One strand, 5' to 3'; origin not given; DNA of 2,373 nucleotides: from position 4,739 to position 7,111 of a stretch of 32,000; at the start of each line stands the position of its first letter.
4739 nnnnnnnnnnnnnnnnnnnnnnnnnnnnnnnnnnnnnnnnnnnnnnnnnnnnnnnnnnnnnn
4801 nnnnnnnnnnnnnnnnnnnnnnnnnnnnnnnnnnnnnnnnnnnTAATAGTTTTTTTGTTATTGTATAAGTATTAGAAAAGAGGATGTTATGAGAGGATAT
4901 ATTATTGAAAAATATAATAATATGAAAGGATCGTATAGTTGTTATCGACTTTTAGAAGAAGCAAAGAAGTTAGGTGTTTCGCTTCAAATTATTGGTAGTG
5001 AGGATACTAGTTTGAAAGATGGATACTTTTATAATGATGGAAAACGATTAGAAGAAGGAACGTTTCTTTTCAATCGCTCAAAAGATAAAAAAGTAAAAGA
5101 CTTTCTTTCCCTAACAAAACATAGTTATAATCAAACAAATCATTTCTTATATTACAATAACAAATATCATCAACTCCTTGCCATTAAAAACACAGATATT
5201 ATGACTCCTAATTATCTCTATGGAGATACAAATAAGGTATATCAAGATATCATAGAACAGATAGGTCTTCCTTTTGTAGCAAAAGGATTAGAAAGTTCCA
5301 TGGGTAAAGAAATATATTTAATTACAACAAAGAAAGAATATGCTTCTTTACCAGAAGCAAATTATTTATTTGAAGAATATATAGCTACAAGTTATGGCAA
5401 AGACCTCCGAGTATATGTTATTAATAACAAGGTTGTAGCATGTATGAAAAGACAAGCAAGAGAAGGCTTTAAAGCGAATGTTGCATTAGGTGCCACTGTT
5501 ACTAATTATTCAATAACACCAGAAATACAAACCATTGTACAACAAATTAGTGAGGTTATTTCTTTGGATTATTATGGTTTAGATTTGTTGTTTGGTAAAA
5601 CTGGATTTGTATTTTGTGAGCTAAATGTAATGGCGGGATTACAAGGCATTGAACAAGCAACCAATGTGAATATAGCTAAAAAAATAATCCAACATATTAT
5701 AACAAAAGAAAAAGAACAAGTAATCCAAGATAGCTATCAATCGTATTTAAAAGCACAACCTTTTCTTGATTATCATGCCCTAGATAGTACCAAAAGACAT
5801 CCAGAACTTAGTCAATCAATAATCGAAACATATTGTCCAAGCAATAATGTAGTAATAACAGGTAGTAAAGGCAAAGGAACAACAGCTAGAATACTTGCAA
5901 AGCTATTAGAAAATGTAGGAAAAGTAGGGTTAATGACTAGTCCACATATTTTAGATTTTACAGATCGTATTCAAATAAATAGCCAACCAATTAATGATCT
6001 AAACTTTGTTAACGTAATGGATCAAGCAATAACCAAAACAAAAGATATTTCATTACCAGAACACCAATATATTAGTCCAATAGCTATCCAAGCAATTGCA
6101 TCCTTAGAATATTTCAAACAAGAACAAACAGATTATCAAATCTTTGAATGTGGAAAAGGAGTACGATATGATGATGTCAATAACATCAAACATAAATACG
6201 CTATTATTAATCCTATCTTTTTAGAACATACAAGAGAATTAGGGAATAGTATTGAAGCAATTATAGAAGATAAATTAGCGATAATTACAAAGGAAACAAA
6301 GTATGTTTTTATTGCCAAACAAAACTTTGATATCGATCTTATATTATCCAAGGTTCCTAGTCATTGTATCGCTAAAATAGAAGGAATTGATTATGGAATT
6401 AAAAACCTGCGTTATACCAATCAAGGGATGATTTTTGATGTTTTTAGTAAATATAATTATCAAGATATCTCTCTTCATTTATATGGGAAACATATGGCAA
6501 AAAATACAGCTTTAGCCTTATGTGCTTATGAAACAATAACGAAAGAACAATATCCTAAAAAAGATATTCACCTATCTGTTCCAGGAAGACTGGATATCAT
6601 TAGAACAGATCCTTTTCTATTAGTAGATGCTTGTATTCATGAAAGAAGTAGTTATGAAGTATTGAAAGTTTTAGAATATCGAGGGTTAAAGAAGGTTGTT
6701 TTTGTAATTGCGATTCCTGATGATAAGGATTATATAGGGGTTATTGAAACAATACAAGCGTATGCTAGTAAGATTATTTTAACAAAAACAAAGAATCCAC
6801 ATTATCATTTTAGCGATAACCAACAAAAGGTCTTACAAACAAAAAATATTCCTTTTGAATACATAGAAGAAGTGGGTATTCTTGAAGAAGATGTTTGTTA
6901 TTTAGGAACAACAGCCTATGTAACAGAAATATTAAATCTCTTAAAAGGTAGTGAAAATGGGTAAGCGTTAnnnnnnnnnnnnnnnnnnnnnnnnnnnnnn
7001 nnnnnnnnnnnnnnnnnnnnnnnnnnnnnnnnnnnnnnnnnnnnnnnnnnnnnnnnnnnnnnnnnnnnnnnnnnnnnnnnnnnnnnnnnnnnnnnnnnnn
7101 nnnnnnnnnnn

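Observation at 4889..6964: Single-ORF fusion of a complete RimK-type ATP-grasp ligase and a complete FolC-type Mur ligase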

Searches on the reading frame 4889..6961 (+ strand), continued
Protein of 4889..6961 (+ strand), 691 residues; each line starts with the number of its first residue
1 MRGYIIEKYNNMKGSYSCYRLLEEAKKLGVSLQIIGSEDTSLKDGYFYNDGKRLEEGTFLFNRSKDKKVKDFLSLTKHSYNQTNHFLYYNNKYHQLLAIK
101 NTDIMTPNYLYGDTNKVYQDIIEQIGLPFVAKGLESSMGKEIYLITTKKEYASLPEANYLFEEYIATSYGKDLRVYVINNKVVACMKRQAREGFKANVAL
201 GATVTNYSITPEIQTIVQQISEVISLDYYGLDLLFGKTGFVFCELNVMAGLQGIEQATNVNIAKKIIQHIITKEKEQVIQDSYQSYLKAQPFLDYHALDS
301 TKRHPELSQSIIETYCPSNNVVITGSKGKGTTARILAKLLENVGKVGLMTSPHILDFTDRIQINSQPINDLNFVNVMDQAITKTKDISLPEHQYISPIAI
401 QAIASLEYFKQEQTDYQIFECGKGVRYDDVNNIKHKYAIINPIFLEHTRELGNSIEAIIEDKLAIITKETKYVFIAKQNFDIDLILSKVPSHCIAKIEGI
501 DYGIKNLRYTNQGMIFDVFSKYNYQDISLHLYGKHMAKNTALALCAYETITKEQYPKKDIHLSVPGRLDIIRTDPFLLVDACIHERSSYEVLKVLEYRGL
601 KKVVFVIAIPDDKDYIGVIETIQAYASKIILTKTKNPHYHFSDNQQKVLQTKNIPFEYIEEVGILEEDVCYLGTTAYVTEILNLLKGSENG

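Call 105: search_dna_similar(query=window:4889-6961:+, collection=plasmids, mode=protein, max_evalue=1e-10, max_rows=12)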
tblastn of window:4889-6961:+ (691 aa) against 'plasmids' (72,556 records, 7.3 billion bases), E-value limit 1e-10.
Records with a match: 128; places in all: 133; records where one place covers at least 80% of the query: 0.
Best place of each record, by identity: <60% 128.
By first word of the organism name: Escherichia 14; Haloarcula 10; Curtobacterium 10; Klebsiella 7; Pseudoalteromonas 5; Vibrio 5; Thioclava 5; Salinivibrio 4; Acinetobacter 4; Burkholderia 4; and 49 more.
By predicted mobility (MOB-suite, as given by PLSDB): non-mobilizable 115; mobilizable 8; conjugative 5.
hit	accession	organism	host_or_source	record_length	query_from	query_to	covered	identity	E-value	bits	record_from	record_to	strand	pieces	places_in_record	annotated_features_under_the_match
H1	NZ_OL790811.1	Proteus mirabilis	-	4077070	264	628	53%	27.0%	1e-18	99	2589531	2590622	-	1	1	none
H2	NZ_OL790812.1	Proteus mirabilis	-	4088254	264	628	53%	27.0%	1e-18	99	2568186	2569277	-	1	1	none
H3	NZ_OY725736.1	Monoglobus pectinilyticus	-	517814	323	681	52%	27.4%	1e-19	102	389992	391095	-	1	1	folylpolyglutamate synthase/dihydrofolate synthase family protein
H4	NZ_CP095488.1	Halorientalis marina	cell culture,salt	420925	232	655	61%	23.0%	9e-22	108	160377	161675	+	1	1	folP: dihydropteroate synthase | DHHA1 domain-containing protein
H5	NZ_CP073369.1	Haloarcula sinaiiensis ATCC 33800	cell culture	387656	319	668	51%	25.8%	1e-15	89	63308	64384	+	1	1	folP: dihydropteroate synthase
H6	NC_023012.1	Haloarcula hispanica N601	-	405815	319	655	49%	26.7%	5e-16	90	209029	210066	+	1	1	folP: dihydropteroate synthase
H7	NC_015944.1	Haloarcula hispanica ATCC 33960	-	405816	319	655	49%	26.7%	5e-16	90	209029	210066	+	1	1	folP: dihydropteroate synthase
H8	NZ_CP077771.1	Pseudoalteromonas shioyasakiensis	Haliotis discus hannai,plate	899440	1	296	43%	30.2%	1e-32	143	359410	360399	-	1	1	RimK family alpha-L-glutamate ligase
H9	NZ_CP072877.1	Microbacterium sp. NIBRBAC000506063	cell culture,sludge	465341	321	642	45%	28.7%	6e-18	118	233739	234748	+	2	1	ndk: nucleoside-diphosphate kinase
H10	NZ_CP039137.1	Haloarcula marismortui ATCC 43049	Cell culture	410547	319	668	51%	25.3%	7e-17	93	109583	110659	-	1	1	folP: dihydropteroate synthase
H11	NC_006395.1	Haloarcula marismortui ATCC 43049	-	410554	319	668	51%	25.3%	7e-17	93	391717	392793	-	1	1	folP: dihydropteroate synthase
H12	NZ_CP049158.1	Caballeronia sp. SBC1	whole organism,soil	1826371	316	654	49%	26.0%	2e-12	79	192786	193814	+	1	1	none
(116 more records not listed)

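Call 106: search_dna_similar(query=window:4889-6961:+, collection=phages, mode=protein, max_evalue=1e-10, max_rows=12)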
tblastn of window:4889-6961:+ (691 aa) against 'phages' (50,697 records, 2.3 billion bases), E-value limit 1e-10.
Records with a match: 39; places in all: 39; records where one place covers at least 80% of the query: 0.
Best place of each record, by identity: <60% 39.
By first word of the organism name: Bacteriophage 9; Cyanophage 9; Synechococcus 7; Listeria 6; Staphylococcus 2; Acinetobacter 2; Enterococcus 1; Pelagibacter 1; Pseudomonas 1; Salmonella 1.
By host as written in the record: - 12; Synechococcus 12; Listeria monocytogenes 6; Synechococcus sp. 3; Staphylococcus aureus 2; Enterococcus faecalis 1; Candidatus Pelagibacter ubique HTCC1062 1; Pseudomonas aeruginosa 1; and 1 more.
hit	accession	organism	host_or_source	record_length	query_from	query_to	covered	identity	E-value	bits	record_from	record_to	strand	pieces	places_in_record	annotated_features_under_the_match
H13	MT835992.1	Bacteriophage sp.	human fecal samples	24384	323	629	44%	28.4%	7e-21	104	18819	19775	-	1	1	record has no annotation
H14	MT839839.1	Bacteriophage sp.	human fecal samples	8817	321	615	43%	28.6%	3e-22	108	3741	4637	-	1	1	record has no annotation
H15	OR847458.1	Listeria phage LM 4-11-1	Listeria monocytogenes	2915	321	643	47%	25.8%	1e-15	87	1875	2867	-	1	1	record has no annotation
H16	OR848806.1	Listeria phage LM 4-14-1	Listeria monocytogenes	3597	321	643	47%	25.8%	1e-15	87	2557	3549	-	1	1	record has no annotation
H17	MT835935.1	Bacteriophage sp.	human fecal samples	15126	323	615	42%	28.4%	8e-20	100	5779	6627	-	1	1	record has no annotation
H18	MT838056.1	Bacteriophage sp.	human fecal samples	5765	323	651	48%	25.2%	1e-17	94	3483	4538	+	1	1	record has no annotation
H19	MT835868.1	Bacteriophage sp.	human fecal samples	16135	323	642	46%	25.8%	5e-13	79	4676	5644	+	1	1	record has no annotation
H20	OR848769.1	Listeria phage LM 4-14-1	Listeria monocytogenes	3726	289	582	43%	27.6%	6e-15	85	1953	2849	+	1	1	record has no annotation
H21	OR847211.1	Listeria phage LM 4-11-1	Listeria monocytogenes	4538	289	582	43%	27.6%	6e-15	85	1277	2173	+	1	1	record has no annotation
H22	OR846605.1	Enterococcus phage Efs 1-1-1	Enterococcus faecalis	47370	317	582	38%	30.3%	6e-18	95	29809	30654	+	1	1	record has no annotation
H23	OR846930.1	Listeria phage LM 4-11-1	Listeria monocytogenes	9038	321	643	47%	24.6%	1e-15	87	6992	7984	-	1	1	record has no annotation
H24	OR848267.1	Listeria phage LM 4-14-1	Listeria monocytogenes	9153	321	643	47%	24.6%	1e-15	87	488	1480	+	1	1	record has no annotation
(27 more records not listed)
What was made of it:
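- Tried and rejected: Only matches to a single half, below 31% identity (calls 105, 106).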

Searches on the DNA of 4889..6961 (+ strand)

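Call 30: search_rna_families(sources=[L005, L013, L014, L021, L023, L024, L027, L029, L039, L043], threshold=gathering)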
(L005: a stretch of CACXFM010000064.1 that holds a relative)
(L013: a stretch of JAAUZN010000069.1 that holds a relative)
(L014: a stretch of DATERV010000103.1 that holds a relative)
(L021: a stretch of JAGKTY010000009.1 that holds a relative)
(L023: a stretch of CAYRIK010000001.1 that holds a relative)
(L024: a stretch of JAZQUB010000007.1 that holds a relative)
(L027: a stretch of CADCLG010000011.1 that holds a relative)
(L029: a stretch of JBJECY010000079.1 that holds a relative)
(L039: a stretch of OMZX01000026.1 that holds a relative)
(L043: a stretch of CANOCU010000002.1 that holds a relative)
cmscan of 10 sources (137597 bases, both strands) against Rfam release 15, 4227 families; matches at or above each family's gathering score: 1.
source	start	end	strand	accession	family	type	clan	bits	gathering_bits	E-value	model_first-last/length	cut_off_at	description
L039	5093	5189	+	RF01831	THF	Cis-reg; riboswitch;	-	83.5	36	1.7e-17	1-99/99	no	THF (Tetrahydrofolate) riboswitch aptamer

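Call 33: search_rna_families(sources=[L001, L004, L006, L007, L008, L009, L010, L011, L012, L015, L016, L017, L018, L019, L020], threshold=gathering)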
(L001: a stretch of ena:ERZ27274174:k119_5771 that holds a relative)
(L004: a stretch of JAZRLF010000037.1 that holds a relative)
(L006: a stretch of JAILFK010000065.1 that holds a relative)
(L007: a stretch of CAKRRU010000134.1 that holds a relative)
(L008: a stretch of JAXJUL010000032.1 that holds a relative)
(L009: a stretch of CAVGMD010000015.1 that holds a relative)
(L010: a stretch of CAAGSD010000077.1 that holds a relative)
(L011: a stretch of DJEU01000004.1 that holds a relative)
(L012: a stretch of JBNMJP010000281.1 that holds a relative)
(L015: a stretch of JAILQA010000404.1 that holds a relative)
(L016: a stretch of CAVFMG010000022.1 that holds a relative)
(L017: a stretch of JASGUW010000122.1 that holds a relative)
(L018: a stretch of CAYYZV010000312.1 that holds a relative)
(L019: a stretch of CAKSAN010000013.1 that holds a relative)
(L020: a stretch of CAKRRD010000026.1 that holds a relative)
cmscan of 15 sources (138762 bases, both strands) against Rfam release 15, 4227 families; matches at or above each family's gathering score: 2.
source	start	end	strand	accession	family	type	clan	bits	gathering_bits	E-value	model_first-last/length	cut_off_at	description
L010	3536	3653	-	RF01699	Clostridiales-1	Gene; sRNA;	-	60.9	48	1.4e-10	1-166/166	no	Clostridiales-1 RNA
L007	732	895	-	RF01699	Clostridiales-1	Gene; sRNA;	-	54.9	48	5.9e-09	1-166/166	no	Clostridiales-1 RNA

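Call 34: search_rna_families(sources=[L022, L025, L026, L028, L030, L031, L032, L033, L034, L035, L036, L037, L038, L040, L041], threshold=gathering)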
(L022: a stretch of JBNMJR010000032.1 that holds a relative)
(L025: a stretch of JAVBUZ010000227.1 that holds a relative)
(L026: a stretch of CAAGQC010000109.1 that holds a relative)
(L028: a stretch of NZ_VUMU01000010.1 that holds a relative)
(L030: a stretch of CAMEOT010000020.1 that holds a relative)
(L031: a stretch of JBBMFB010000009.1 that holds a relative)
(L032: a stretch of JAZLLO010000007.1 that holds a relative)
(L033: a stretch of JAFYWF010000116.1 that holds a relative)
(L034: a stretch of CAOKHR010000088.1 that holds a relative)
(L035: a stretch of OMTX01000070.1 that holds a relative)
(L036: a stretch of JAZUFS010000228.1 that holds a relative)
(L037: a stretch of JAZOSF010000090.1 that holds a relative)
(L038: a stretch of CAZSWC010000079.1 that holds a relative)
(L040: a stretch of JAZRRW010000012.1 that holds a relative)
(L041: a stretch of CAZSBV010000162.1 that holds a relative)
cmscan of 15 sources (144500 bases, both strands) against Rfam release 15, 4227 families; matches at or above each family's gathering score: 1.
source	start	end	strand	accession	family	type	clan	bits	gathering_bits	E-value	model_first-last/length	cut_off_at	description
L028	13923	13978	-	RF02913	pemK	Cis-reg;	-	37.5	34.8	0.0081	1-61/61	no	pemK RNA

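Call 35: search_rna_families(sources=[L042, L044, L045, L046, L047, L048, L049, L050, L051, L052, L053], threshold=gathering)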
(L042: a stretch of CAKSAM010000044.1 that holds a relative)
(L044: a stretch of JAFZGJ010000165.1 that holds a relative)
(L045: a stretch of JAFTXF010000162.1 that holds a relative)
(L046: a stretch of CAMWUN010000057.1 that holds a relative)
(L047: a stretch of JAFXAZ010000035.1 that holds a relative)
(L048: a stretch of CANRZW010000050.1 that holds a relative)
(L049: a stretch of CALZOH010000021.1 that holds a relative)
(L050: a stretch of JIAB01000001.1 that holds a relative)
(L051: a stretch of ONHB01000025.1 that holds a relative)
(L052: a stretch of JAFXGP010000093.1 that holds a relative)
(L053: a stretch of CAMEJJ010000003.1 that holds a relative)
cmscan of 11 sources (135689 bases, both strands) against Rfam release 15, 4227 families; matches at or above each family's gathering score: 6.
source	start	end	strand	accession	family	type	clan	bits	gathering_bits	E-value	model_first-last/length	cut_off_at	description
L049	10046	10209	+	RF01693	Bacteroidales-1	Gene; sRNA;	-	95.7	60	4.2e-14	1-179/179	no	Bacteroidales-1 6S-Bacteroidales RNA suggested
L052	13858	13930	-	RF00005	tRNA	Gene; tRNA;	CL00001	76.6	29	1e-14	1-71/71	no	tRNA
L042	5786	5903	-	RF01699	Clostridiales-1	Gene; sRNA;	-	64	48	2e-11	1-166/166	no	Clostridiales-1 RNA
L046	79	164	+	RF00005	tRNA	Gene; tRNA;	CL00001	57.9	29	1.5e-09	1-71/71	no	tRNA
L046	1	55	+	RF00005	tRNA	Gene; tRNA;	CL00001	41.8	29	3.8e-05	17-71/71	5'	tRNA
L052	13946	13996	-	RF00005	tRNA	Gene; tRNA;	CL00001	34.7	29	0.0035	22-71/71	5'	tRNA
